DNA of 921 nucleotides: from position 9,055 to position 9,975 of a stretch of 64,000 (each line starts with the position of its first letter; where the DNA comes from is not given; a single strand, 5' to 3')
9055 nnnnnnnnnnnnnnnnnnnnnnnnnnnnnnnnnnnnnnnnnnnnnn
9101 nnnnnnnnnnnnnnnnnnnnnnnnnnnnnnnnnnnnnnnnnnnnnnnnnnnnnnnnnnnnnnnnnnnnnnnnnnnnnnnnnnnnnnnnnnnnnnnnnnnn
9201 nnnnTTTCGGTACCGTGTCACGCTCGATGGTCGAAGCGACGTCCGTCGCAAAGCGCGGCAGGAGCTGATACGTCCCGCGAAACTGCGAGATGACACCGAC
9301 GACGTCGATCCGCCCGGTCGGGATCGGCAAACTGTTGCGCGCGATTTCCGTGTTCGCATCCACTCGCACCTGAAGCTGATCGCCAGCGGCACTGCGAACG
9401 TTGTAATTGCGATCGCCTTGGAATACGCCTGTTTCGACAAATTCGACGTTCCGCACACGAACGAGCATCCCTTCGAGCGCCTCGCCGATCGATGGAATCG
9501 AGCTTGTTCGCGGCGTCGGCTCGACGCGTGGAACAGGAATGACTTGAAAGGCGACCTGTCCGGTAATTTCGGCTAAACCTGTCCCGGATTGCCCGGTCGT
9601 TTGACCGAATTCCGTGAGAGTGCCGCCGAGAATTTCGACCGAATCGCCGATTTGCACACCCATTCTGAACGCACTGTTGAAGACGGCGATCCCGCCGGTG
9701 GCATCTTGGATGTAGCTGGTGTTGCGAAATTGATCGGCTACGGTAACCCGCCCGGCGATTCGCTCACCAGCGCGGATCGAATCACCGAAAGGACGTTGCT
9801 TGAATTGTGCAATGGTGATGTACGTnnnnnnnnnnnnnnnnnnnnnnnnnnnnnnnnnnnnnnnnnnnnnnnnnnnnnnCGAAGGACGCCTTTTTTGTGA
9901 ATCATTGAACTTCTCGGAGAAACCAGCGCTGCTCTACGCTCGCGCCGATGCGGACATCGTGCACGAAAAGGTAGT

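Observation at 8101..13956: TonB-dependent receptor / DUF4397 lipoprotein / T9SS-sorted EEP nuclease-phosphatase triad: candidate extracellular nucleic-acid or phosphoester scavenging locus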

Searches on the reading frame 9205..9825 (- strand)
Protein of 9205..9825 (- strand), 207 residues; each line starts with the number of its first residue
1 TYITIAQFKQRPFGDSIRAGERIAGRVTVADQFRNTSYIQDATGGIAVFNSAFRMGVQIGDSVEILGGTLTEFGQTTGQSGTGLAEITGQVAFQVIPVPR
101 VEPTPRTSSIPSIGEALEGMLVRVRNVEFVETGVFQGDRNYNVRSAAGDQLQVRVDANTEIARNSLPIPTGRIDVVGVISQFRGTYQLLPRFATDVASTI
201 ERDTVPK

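Call 43: predict_structure(alignment_id=A3)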
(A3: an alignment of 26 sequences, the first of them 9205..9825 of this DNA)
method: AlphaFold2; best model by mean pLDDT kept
length: 207 residues; sequences in the alignment: 26
mean_pLDDT: 92.0   pTM: 0.88
mean pLDDT of the five models: 92.0, 91.9, 90.7, 86.8, 83.1
residues with pLDDT >= 90: 176; 70-90: 16; 50-70: 12; < 50: 3
segments of 3 or more residues with pLDDT < 50: none
pLDDT, mean of each block of 10 residues (from residue 1): 95 94 97 94 95 96 97 73 82 97 96 92 98 96 97 95 95 96 88 93 54
secondary structure, 60 per line:
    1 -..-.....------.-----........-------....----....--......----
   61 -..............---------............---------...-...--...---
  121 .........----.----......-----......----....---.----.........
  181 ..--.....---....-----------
elements in order: H5-9 E22-29 E37-40 E45-48 H51-56 E62-72 E85-96 E106-108 E121-129 E139-144 E150-155 H160-163 E172-182 E185-189 H193-196

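Call 64: search_dna_similar(query=window:9205-9825:-, collection=plasmids, mode=protein, max_evalue=0.001, max_rows=20)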
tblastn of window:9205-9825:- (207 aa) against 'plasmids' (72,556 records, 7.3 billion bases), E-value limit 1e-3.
Records with a match: 4; places in all: 4; records where one place covers at least 80% of the query: 2.
Best place of each record, by identity: <60% 4.
By first word of the organism name: Paenibacillus 2; Bernardetia 1; Chondrinema 1.
By predicted mobility (MOB-suite, as given by PLSDB): non-mobilizable 4.
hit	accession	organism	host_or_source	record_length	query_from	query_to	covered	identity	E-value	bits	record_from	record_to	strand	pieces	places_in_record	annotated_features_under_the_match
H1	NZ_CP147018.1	Bernardetia sp. Wsw4-3y2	Red alga,Red algae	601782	3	199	95%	32.3%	4e-13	74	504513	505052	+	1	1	lamin tail domain-containing protein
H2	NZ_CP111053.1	Chondrinema litorale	Seaweed,red alga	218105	3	201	96%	31.5%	2e-13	76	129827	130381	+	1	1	T9SS type A sorting domain-containing protein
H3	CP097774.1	Paenibacillus polymyxa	Cell culture,Rizosphere soil sample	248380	38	198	78%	29.0%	8e-5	50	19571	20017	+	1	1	chitinase N-terminal domain-containing protein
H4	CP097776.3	Paenibacillus polymyxa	Cell culture,Rizosphere soil sample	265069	38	198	78%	29.0%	8e-5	50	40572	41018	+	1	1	chitinase N-terminal domain-containing protein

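Call 65: get_annotated_region(hit=H2, flank=9000)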
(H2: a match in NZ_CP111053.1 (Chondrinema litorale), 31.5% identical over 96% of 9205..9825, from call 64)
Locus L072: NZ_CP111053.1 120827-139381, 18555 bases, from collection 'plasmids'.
description: Chondrinema litorale strain WSW3-B12 plasmid unnamed11, complete sequence
organism: Chondrinema litorale (NCBI taxid 2994555)
taxonomy: Bacteria; Bacteroidota; Cytophagia; Cytophagales; Flammeovirgaceae; Chondrinema; Chondrinema litorale
host: -; source: Seaweed,red alga; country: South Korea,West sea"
typing (MOB-suite, as given by PLSDB): non-mobilizable
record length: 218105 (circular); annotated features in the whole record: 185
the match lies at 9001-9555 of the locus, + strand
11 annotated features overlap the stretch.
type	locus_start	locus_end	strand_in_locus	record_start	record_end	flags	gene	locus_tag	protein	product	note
CDS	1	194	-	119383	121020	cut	pafA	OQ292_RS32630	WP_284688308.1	alkaline phosphatase PafA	GO:0016311 - dephosphorylation [Evidence IEA]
CDS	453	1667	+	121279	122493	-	-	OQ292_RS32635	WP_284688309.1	cation:proton antiporter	GO:0006812 - monoatomic cation transport [Evidence IEA]; GO:1902600 - proton transmembrane transport [Evidence IEA]; ...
CDS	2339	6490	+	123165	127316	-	-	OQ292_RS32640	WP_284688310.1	PQQ-dependent sugar dehydrogenase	-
CDS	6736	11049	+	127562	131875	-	-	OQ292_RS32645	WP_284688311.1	T9SS type A sorting domain-containing protein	-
CDS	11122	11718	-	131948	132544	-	-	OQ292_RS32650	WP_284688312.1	hypothetical protein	-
CDS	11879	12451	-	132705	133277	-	-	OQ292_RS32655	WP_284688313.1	hypothetical protein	-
CDS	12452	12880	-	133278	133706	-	-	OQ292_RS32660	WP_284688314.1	hypothetical protein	-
CDS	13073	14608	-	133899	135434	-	-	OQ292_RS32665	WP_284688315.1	hypothetical protein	-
CDS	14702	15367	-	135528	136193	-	-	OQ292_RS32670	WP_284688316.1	outer membrane beta-barrel protein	-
CDS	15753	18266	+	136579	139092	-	-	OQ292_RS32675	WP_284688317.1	DUF5686 and carboxypeptidase regulatory-like domain-containing protein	-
CDS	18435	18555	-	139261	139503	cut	-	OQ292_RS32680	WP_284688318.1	hypothetical protein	-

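Call 66: get_annotated_region(hit=H1, flank=9000)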
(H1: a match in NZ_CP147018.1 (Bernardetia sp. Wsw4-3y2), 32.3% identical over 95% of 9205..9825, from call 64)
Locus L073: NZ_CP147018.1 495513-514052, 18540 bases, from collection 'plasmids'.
description: Bernardetia sp. Wsw4-3y2 plasmid plasmd1, complete sequence
organism: Bernardetia sp. Wsw4-3y2 (NCBI taxid 3127471)
taxonomy: Bacteria; Bacteroidota; Cytophagia; Cytophagales; Bernardetiaceae; Bernardetia; Bernardetia sp. Wsw4-3y2
host: -; source: Red alga,Red algae; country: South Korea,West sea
typing (MOB-suite, as given by PLSDB): non-mobilizable
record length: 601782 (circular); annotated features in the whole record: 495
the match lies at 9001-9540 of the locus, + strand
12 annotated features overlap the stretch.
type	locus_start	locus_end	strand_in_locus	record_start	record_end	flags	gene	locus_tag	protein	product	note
CDS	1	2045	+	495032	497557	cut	-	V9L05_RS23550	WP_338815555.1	YfhO family protein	-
CDS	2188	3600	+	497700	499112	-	-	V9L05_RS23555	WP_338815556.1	amidase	-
CDS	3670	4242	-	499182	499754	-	-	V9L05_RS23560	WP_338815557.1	hypothetical protein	-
CDS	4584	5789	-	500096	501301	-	-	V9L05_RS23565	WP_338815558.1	hypothetical protein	-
CDS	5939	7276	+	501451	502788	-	-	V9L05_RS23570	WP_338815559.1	RsmD family RNA methyltransferase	-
CDS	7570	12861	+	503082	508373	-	-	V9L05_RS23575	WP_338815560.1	lamin tail domain-containing protein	-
CDS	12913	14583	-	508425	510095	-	-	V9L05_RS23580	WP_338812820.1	IS1182 family transposase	-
CDS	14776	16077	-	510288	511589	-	-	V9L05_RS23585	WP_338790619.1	adenylosuccinate synthase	GO:0006164 - purine nucleotide biosynthetic process [Evidence IEA]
CDS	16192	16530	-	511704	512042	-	-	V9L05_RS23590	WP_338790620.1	STAS domain-containing protein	-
CDS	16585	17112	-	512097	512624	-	-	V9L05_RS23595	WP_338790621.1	transcriptional repressor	-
CDS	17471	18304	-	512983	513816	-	-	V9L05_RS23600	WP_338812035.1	IS5 family transposase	-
CDS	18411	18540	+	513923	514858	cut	gldA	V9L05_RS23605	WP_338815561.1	gliding motility-associated ABC transporter ATP-binding subunit GldA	-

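Call 67: search_protein_families(library=pfam, proteins=[L072:6736-11049:+, L073:7570-12861:+], max_evalue=0.001)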
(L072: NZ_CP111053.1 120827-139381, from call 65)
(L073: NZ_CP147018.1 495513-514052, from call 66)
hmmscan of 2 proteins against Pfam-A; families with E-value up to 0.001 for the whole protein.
L072:6736-11049:+ (1437 aa): 5 families
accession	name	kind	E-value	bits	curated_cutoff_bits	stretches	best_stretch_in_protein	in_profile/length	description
PF00932.25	LTD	-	6.7e-25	88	34.3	4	378-493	5-103/109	Lamin Tail Domain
PF18962.6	Por_Secre_tail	-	4.1e-15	56.3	27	1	1365-1434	1-73/75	Secretion system C-terminal sorting domain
PF18942.5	DUF5689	-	8.1e-09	36.1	28.6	1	786-934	45-216/217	Family of unknown function (DUF5689)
PF03372.29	Exo_endo_phos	-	7.1e-07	29.6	24.5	1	957-1207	1-204/225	Endonuclease/Exonuclease/phosphatase family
PF11589.14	DUF3244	-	9.6e-05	22.7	25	0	1370-1431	27-91/96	Domain of unknown function (DUF3244)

L073:7570-12861:+ (1763 aa): 8 families
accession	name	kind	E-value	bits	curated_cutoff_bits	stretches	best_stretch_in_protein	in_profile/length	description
PF00932.25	LTD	-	2.5e-31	108.7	34.3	2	199-303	6-107/109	Lamin Tail Domain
PF19081.6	Ig_7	-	8.2e-18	64.9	27.3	2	1283-1364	1-84/84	Ig-like domain CHU_C associated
PF13205.12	Big_5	-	2.7e-15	57.4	23.6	1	1077-1186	3-105/105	Bacterial Ig-like domain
PF18962.6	Por_Secre_tail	-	1.9e-11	44.5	27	1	1685-1762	1-75/75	Secretion system C-terminal sorting domain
PF00041.27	fn3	-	2.7e-11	43.9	25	2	986-1065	6-81/84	Fibronectin type III domain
PF06832.18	BiPBP_C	-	3.3e-08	33.7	26.8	0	1361-1425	14-80/90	Penicillin-Binding Protein C-terminus Family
PF03372.29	Exo_endo_phos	-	4.8e-05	23.7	24.5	1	682-969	2-225/225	Endonuclease/Exonuclease/phosphatase family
PF16656.11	Pur_ac_phosph_N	-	0.00018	22.4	30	1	987-1065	7-89/93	Purple acid Phosphatase, N-terminal domain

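Call 68: search_protein_families(library=ncbifam, proteins=[L072:6736-11049:+, L073:7570-12861:+], max_evalue=0.001)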
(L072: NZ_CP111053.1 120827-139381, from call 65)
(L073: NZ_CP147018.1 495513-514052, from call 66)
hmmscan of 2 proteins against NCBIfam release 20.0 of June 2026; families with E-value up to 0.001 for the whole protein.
L072:6736-11049:+ (1437 aa): 7 families
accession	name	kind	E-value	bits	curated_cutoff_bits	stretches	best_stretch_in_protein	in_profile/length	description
TIGR04183.1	Por_Secre_tail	domain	7.9e-16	57.8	23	1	1365-1437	1-72/72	T9SS type A sorting domain-containing protein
NF038113.1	T9SSA_dep_M36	equivalog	1.9e-14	52.8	885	1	1355-1436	787-868/869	T9SS-dependent M36 family metallopeptidase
NF033681.1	ExeM_NucH_DNase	subfamily_domain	2.7e-07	29.8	300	1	975-1209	272-494/546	ExeM/NucH family extracellular endonuclease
NF050177.1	TapA_OM_Porphy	equivalog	4.1e-07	29.1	500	1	1360-1435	465-542/544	TapA/TapC family T9SS-dependent outer membrane protein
NF052644.1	T9SS_DNase_Rie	equivalog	5.1e-06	26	260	1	1380-1437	195-251/251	T9SS-dependent surface endonuclease, AS87_RS02955 family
NF045851.1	mem_nucl_MnuA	subfamily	8.3e-06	26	185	1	956-1059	1-109/317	MnuA family membrane nuclease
NF033708.1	T9SS_Cterm_ChiA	domain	0.00011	22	40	1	1386-1423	3-41/55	T9SS sorting signal type C domain-containing protein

L073:7570-12861:+ (1763 aa): 3 families
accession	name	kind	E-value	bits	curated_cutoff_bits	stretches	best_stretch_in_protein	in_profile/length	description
NF033680.1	exonuc_ExeM-GG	exception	1.1e-50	172.6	1300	2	15-193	9-175/884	extracellular exonuclease ExeM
TIGR04183.1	Por_Secre_tail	domain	1.3e-10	41.1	23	1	1685-1763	1-72/72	T9SS type A sorting domain-containing protein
NF033681.1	ExeM_NucH_DNase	subfamily_domain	1.2e-06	27.7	300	0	625-789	187-360/546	ExeM/NucH family extracellular endonuclease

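Call 82: search_protein_representatives(protein=window:9205-9825:-)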
Query: 207 residues. Proteins with E-value up to 0.001 (for the whole library): 1616; up to 1e-10: 481; up to 1e-30: 36. The best 150 are listed.
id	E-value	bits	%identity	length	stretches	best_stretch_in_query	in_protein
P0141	1.7e-83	295.3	37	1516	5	25-197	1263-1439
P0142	1.2e-80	286.1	36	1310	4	17-196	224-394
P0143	4.3e-76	271.1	36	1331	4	23-196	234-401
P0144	6.5e-72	257.5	35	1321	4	22-196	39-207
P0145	3.0e-67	242.3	60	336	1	3-207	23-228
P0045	9.6e-65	234.1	59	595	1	2-207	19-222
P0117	2.0e-61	223.3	60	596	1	10-197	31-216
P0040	3.1e-59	216.2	56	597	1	3-207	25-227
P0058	2.5e-58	213.2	57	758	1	21-207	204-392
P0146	1.5e-49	184.5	40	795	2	22-196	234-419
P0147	1.4e-46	174.9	37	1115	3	23-200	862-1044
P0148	9.2e-46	172.2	50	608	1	5-206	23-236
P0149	1.9e-45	171.2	39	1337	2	2-198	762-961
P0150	1.1e-44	168.8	36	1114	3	22-198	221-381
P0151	2.5e-44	167.5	36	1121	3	22-199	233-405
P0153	2.0e-38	148.3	33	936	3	23-197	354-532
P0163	1.5e-32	129.1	37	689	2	20-199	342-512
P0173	1.4e-30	122.7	33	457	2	22-196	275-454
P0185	4.7e-28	114.4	41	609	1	3-197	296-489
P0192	6.0e-27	110.8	31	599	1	13-203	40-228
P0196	2.7e-26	108.7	41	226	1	22-197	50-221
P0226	7.3e-23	97.5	37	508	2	4-197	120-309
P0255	4.8e-20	88.3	38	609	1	1-199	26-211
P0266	3.0e-19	85.7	33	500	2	19-197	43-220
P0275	6.7e-19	84.6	38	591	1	17-196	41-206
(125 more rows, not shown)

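Call 83: search_protein_families(library=pfam, proteins=[P0141, P0146, P0153, P0163, P0173, P0196, P0226, P0266, P0192, P0185], max_evalue=0.001)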
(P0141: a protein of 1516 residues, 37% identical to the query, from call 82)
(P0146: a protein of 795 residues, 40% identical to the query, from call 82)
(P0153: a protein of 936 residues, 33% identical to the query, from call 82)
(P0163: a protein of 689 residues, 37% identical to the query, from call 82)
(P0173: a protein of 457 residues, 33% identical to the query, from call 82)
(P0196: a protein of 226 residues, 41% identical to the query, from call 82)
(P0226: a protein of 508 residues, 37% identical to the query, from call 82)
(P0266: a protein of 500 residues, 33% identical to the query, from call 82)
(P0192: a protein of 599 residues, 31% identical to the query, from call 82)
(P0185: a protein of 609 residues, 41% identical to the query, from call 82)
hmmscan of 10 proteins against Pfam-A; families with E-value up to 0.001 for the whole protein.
P0141 (1516 aa): 3 families
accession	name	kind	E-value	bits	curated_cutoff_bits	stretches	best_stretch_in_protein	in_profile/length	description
PF18942.5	DUF5689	-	2.3e-52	178.5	28.6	5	648-826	26-217/217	Family of unknown function (DUF5689)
PF00932.25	LTD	-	8.4e-15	55.5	34.3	1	21-91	6-71/109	Lamin Tail Domain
PF01336.31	tRNA_anti-codon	-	0.00017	21.9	27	0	1295-1318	42-66/75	OB-fold nucleic acid binding domain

P0146 (795 aa): 3 families
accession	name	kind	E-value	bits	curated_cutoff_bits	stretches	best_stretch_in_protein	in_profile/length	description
PF18942.5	DUF5689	-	1.6e-23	84.2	28.6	2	219-418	4-216/217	Family of unknown function (DUF5689)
PF18962.6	Por_Secre_tail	-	1.8e-11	44.6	27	1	726-790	3-74/75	Secretion system C-terminal sorting domain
PF03372.29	Exo_endo_phos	-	1.5e-10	41.6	24.5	1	440-696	1-225/225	Endonuclease/Exonuclease/phosphatase family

P0153 (936 aa): 3 families
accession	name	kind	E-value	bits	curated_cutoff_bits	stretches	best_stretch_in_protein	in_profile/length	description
PF18962.6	Por_Secre_tail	-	3.5e-09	37.3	27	1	858-932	2-73/75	Secretion system C-terminal sorting domain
PF01336.31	tRNA_anti-codon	-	9.4e-06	25.9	27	0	65-104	22-63/75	OB-fold nucleic acid binding domain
PF07459.16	CTX_RstB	-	0.0006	20.5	26.2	0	150-190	25-65/92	CTX phage RstB protein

P0163 (689 aa): 3 families
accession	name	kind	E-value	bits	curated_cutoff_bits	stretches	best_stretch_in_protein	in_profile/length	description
PF18942.5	DUF5689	-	6.6e-18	65.8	28.6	2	408-509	114-217/217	Family of unknown function (DUF5689)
PF00932.25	LTD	-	3.8e-10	40.6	34.3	1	38-120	6-74/109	Lamin Tail Domain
PF13205.12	Big_5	-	7.9e-09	36.6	23.6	1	244-325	20-104/105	Bacterial Ig-like domain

P0173 (457 aa): 1 family
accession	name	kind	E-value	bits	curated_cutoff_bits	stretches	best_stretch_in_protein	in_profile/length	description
PF18942.5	DUF5689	-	2.7e-27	96.5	28.6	2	42-244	3-217/217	Family of unknown function (DUF5689)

P0196 (226 aa): 1 family
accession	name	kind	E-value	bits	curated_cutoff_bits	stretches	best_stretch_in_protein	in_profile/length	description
PF18942.5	DUF5689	-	5.1e-15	56.4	28.6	1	61-220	43-217/217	Family of unknown function (DUF5689)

P0226 (508 aa): 4 families
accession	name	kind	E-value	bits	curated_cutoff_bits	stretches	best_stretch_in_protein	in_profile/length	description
PF18942.5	DUF5689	-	8.3e-12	45.9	28.6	2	329-505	26-217/217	Family of unknown function (DUF5689)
PF13620.12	CarboxypepD_reg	-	3.6e-06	27.7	32.3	1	26-111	1-79/82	Carboxypeptidase regulatory-like domain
PF17210.9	SdrD_B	-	6.1e-05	23.6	29.7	1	41-87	25-67/112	SdrD B-like domain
PF01336.31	tRNA_anti-codon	-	0.00022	21.5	27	0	339-388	12-67/75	OB-fold nucleic acid binding domain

P0266 (500 aa): 2 families
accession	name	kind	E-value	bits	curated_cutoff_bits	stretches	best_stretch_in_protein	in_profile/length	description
PF18942.5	DUF5689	-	1.1e-15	58.6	28.6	1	60-219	45-217/217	Family of unknown function (DUF5689)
PF01336.31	tRNA_anti-codon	-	1.5e-05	25.2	27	0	264-307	22-70/75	OB-fold nucleic acid binding domain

P0192 (599 aa): 3 families
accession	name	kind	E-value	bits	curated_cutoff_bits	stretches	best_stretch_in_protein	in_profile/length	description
PF03372.29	Exo_endo_phos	-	1.2e-13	51.7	24.5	1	240-493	1-225/225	Endonuclease/Exonuclease/phosphatase family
PF18942.5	DUF5689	-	2e-09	38.1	28.6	1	57-220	41-216/217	Family of unknown function (DUF5689)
PF18962.6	Por_Secre_tail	-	9.1e-05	23.1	27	0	521-583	3-62/75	Secretion system C-terminal sorting domain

P0185 (609 aa): 5 families
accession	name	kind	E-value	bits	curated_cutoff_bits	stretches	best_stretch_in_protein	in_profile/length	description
PF18942.5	DUF5689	-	7.4e-13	49.3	28.6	1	383-488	102-217/217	Family of unknown function (DUF5689)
PF07610.17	DUF1573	-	2.8e-06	27.7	26.1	1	204-280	15-90/98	Protein of unknown function (DUF1573)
PF22544.2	HYDIN_VesB_CFA65-like_Ig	-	4e-06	27.4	25.5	1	203-285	16-97/100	HYDIN/CFA65/VesB-like, Ig-like domain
PF03372.29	Exo_endo_phos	-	5.4e-05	23.5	24.5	1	509-590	1-84/225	Endonuclease/Exonuclease/phosphatase family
PF15780.11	ASH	-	0.00085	19.9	27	0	203-277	20-94/98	Abnormal spindle-like microcephaly-assoc'd, ASPM-SPD-2-Hydin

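Call 84: list_cluster_members(proteins=[P0173, P0196, P0226, P0266, P0163, P0146, P0192, P0141, P0255, P0275])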
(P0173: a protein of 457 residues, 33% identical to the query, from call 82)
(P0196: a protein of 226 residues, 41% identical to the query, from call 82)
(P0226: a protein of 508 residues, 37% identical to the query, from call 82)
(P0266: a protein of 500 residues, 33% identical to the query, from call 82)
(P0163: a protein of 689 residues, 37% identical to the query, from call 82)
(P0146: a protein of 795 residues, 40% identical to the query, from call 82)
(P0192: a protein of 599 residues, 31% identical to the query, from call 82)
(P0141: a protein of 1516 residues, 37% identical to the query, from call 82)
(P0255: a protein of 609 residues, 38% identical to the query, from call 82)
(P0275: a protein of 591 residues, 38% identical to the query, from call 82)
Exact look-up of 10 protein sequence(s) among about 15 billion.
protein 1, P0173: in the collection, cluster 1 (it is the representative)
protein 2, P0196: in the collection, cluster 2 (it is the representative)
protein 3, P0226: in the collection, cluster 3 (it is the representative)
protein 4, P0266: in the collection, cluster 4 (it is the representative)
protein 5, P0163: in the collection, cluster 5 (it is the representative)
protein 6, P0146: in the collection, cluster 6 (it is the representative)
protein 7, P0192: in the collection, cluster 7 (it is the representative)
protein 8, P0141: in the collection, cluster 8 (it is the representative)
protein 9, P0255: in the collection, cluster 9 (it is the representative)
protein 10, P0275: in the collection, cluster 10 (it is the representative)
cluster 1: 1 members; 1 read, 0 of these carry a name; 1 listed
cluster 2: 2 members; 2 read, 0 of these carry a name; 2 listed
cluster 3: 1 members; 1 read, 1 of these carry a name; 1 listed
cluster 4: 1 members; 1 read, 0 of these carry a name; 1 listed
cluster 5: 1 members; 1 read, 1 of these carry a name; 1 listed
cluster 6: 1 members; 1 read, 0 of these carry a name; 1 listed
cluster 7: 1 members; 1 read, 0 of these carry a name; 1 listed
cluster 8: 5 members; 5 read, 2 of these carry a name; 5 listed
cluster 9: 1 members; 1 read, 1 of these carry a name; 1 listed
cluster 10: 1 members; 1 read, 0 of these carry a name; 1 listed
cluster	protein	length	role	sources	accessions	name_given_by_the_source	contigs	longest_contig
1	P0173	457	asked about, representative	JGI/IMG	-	-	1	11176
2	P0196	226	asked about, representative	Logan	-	-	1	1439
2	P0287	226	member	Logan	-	-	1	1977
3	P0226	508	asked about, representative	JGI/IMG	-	DNA/RNA endonuclease YhcR with UshA esterase domain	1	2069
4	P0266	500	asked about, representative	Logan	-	-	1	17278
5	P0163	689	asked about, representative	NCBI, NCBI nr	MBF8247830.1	MAG: hypothetical protein HW374_630, partial [Bacteroidetes bacterium] | hypothetical protein [Bacteroidota bacterium]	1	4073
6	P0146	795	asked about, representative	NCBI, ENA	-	-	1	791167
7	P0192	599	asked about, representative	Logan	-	-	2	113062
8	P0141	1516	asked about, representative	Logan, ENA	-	-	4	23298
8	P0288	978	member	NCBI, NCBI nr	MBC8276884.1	MAG: lamin tail domain-containing protein, partial [FCB group bacterium] | lamin tail domain-containing protein [FCB group bacterium]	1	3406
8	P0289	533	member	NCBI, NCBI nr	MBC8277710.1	MAG: hypothetical protein H8E46_05720, partial [FCB group bacterium] | hypothetical protein [FCB group bacterium]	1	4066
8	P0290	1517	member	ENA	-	-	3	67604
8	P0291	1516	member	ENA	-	-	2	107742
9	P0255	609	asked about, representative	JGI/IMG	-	endonuclease/exonuclease/phosphatase family metal-dependent hydrolase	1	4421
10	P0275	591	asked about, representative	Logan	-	-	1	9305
